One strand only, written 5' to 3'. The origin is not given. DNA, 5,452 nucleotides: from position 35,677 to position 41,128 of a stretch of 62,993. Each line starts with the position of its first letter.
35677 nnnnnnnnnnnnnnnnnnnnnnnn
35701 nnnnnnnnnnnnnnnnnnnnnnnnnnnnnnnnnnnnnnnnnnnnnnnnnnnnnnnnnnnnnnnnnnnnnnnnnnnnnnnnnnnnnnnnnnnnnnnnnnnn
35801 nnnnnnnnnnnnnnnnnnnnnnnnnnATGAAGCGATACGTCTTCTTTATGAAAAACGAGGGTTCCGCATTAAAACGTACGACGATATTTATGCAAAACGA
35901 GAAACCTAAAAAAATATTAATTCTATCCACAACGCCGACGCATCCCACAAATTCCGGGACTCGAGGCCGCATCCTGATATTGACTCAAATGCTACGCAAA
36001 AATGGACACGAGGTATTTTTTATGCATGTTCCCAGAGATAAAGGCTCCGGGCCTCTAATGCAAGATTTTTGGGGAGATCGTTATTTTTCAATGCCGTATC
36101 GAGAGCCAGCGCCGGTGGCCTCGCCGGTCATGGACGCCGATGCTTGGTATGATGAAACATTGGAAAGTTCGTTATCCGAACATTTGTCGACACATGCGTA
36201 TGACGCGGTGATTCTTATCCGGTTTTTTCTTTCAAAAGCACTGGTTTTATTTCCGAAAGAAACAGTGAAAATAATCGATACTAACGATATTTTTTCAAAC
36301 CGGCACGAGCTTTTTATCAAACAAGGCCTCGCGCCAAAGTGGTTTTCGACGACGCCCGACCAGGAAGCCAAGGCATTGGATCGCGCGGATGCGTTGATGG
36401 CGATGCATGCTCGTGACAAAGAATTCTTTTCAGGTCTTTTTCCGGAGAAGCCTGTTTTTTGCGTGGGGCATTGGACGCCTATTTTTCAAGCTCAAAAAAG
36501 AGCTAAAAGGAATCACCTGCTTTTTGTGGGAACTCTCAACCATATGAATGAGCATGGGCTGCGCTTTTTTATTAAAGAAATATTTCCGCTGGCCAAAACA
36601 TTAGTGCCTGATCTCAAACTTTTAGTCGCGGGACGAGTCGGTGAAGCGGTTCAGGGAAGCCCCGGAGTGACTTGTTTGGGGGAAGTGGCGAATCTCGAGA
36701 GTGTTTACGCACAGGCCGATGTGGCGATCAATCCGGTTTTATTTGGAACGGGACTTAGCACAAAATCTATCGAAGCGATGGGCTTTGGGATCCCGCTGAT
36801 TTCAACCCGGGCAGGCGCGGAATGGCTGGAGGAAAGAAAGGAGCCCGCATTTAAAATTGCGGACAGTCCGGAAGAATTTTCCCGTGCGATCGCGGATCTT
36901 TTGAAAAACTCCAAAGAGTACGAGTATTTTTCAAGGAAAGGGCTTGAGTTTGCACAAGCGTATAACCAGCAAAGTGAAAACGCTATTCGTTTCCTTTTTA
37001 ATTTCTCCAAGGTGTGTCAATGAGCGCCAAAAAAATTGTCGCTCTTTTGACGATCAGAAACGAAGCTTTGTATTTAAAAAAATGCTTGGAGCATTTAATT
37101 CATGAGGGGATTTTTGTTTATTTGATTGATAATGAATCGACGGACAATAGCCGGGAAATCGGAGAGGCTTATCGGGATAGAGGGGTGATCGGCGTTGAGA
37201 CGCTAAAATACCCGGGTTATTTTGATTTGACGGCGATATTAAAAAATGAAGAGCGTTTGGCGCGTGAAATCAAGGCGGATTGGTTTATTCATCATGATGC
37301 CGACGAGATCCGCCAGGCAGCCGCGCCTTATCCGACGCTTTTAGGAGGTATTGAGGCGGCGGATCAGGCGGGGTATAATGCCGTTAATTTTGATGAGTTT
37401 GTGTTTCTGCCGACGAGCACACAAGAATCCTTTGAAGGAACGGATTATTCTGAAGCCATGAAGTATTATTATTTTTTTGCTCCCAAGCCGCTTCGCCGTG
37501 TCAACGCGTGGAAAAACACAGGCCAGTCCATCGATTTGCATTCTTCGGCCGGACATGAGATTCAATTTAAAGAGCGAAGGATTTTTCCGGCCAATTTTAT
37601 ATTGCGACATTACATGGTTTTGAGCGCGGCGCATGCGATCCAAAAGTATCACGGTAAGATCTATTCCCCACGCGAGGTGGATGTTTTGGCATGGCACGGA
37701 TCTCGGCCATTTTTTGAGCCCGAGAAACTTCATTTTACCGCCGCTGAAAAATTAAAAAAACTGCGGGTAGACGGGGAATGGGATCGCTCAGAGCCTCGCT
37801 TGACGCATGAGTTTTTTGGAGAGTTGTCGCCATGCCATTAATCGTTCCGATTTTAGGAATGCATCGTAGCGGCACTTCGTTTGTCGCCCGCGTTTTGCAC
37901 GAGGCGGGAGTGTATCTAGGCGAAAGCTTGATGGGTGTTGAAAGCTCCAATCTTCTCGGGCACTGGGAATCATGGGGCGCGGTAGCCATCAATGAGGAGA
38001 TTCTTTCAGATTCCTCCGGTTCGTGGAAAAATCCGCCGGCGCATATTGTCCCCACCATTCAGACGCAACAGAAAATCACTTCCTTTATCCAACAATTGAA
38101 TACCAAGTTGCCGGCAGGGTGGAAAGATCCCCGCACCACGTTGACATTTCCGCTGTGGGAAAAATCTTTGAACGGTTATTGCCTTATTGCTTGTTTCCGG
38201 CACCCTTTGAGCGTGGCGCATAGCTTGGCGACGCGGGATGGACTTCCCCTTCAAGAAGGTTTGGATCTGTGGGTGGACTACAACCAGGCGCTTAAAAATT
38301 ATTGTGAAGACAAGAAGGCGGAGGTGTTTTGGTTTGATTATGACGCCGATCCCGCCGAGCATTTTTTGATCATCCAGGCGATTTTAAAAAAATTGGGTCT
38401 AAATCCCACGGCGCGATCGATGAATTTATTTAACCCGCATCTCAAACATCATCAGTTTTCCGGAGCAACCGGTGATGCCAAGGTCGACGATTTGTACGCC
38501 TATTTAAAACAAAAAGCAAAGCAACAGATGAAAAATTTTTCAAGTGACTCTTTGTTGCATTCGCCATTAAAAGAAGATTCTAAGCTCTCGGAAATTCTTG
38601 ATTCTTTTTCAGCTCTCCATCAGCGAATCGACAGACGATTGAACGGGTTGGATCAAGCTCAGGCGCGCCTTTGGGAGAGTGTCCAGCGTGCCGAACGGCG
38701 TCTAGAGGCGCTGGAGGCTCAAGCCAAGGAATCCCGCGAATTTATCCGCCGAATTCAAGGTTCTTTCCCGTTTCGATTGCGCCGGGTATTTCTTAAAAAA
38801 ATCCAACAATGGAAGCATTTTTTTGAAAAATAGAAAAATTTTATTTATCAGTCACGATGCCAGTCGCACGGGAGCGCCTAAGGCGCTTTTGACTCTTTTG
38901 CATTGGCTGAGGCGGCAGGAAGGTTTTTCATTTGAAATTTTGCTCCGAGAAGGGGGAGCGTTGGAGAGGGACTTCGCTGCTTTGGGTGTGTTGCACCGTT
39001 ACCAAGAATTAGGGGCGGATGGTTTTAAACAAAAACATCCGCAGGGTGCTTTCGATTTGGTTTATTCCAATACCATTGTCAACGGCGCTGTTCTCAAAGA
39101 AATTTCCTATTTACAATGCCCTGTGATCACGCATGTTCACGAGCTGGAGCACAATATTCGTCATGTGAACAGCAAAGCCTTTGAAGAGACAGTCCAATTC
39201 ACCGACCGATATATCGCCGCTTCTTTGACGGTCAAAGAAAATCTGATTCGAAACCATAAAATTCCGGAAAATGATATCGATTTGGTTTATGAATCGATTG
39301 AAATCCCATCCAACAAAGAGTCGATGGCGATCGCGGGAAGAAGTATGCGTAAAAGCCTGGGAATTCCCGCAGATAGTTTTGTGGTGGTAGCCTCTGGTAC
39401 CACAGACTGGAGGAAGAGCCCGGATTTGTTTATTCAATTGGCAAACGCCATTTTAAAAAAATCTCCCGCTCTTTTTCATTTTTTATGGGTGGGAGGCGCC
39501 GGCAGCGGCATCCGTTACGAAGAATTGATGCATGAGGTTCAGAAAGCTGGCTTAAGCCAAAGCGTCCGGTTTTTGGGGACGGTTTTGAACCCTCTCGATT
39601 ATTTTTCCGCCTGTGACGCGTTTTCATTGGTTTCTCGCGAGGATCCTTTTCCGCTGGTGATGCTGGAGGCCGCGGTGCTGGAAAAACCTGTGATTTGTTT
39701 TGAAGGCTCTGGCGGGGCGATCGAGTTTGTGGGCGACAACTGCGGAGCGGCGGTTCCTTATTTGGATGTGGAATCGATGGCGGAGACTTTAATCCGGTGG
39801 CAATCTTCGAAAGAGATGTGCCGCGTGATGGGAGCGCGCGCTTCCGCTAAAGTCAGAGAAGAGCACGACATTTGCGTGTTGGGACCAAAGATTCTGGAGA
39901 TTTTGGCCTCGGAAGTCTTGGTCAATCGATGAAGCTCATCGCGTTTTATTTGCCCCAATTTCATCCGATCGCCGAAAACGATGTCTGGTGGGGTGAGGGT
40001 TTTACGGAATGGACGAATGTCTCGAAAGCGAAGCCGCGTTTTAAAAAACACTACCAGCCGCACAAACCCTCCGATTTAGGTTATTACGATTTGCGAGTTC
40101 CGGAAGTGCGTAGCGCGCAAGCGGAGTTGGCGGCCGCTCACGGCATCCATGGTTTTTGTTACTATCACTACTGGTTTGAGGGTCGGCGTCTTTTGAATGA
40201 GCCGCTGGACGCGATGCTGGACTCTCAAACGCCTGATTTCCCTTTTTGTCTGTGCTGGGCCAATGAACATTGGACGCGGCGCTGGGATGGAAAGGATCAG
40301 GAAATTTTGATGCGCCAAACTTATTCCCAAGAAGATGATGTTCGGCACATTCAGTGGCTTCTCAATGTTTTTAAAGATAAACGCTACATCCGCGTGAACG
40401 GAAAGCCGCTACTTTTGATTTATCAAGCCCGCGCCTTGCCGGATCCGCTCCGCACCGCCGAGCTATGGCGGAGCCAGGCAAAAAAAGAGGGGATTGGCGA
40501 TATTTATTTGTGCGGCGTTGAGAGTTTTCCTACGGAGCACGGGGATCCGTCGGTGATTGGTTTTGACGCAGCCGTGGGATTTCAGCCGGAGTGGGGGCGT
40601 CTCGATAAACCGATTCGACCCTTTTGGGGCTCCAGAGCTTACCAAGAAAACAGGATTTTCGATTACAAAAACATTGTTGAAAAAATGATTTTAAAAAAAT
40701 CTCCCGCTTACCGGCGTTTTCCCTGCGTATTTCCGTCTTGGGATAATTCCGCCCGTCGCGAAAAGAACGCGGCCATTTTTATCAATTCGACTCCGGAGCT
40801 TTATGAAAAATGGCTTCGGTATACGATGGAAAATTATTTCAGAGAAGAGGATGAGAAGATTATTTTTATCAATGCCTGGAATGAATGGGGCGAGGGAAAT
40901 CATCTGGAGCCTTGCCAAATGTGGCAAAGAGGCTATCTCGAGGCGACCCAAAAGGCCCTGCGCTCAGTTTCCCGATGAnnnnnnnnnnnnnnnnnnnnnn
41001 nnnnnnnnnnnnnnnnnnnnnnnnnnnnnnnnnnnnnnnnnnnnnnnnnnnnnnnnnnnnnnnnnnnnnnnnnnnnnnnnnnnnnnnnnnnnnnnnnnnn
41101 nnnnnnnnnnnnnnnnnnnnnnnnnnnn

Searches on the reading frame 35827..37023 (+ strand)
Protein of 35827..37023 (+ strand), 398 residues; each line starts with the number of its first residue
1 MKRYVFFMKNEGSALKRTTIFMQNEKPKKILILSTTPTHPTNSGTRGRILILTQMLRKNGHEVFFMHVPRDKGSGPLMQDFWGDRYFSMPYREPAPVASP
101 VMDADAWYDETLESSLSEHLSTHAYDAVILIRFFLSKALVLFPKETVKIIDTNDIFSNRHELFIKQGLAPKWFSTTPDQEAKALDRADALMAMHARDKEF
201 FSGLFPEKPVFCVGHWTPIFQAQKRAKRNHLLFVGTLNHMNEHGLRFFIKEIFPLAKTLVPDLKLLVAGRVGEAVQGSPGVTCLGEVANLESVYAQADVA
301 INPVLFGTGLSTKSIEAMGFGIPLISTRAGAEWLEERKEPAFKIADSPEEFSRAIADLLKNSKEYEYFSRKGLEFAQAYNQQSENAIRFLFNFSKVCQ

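Call 8: search_protein_families(library=pfam, proteins=[window:35827-37023:+], max_evalue=0.01)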
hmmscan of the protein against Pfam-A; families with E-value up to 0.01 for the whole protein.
window:35827-37023:+ (398 aa): 3 families
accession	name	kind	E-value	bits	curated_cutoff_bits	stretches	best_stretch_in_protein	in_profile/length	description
PF13692.12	Glyco_trans_1_4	-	1.3e-22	81.1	27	1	229-361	2-142/142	Glycosyl transferases group 1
PF00534.26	Glycos_transf_1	-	3.2e-11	43.5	26.4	1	220-372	7-169/172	Glycosyl transferases group 1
PF13524.12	Glyco_trans_1_2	-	1.5e-05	25.4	25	1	259-381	12-134/144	Glycosyl transferase-like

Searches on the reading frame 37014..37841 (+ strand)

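Call 8: search_protein_families(library=pfam, proteins=[window:37014-37841:+], max_evalue=0.01)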
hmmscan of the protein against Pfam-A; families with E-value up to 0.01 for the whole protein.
window:37014-37841:+ (275 aa): 2 families
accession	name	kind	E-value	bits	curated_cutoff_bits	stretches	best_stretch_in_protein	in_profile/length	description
PF13704.12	Glyco_tranf_2_4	-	5.1e-07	30.5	27.5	1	15-99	1-83/98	Glycosyl transferase family 2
PF00535.33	Glycos_transf_2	-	2.2e-05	24.9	23.3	1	13-57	5-54/168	Glycosyl transferase family 2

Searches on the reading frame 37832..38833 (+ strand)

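Call 8: search_protein_families(library=pfam, proteins=[window:37832-38833:+], max_evalue=0.01)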
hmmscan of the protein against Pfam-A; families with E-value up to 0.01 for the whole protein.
window:37832-38833:+ (333 aa): 2 families
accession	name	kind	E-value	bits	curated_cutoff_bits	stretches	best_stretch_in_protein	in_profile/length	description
PF13469.12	Sulfotransfer_3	-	0.0019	18.9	27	1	7-190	4-212/216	Sulfotransferase family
PF14712.11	Snapin_Pallidin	-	0.005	17.7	29.6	0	255-300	7-52/89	Snapin/Pallidin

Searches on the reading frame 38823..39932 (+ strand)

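Call 13: search_protein_families(library=pfam, proteins=[window:38823-39932:+], max_evalue=0.001)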
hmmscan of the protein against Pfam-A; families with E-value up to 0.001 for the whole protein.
window:38823-39932:+ (369 aa): 4 families
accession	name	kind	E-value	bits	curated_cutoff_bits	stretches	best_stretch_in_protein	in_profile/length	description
PF00534.26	Glycos_transf_1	-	4.1e-21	75.7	26.4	1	175-340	5-169/172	Glycosyl transferases group 1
PF13692.12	Glyco_trans_1_4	-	3e-17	63.6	27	1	187-325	3-138/142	Glycosyl transferases group 1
PF13439.12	Glyco_transf_4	-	1.1e-06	29.2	28.5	1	75-159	71-166/170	Glycosyltransferase Family 4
PF16994.11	Glyco_trans_4_5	-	2.7e-05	24.4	26.6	1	3-116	2-116/172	Glycosyl-transferase family 4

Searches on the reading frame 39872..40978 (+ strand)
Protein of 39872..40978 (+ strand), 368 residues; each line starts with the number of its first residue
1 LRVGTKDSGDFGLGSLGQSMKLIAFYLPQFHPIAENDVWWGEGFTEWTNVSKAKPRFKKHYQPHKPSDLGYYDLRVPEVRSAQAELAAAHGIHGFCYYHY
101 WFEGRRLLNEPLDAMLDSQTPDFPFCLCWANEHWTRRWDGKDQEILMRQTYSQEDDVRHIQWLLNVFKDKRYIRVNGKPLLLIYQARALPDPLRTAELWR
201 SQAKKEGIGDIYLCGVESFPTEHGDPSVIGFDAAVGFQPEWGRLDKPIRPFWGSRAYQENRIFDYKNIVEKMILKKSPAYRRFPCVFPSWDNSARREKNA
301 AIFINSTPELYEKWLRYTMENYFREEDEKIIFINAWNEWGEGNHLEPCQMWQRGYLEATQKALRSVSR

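Call 13: search_protein_families(library=pfam, proteins=[window:39872-40978:+], max_evalue=0.001)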
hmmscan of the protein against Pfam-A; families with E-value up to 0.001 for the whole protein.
window:39872-40978:+ (368 aa): 1 family
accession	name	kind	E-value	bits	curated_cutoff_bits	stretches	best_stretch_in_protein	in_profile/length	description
PF14307.12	Glyco_tran_WbsX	-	1.2e-140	469.4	25.1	1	22-359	1-350/350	Glycosyltransferase WbsX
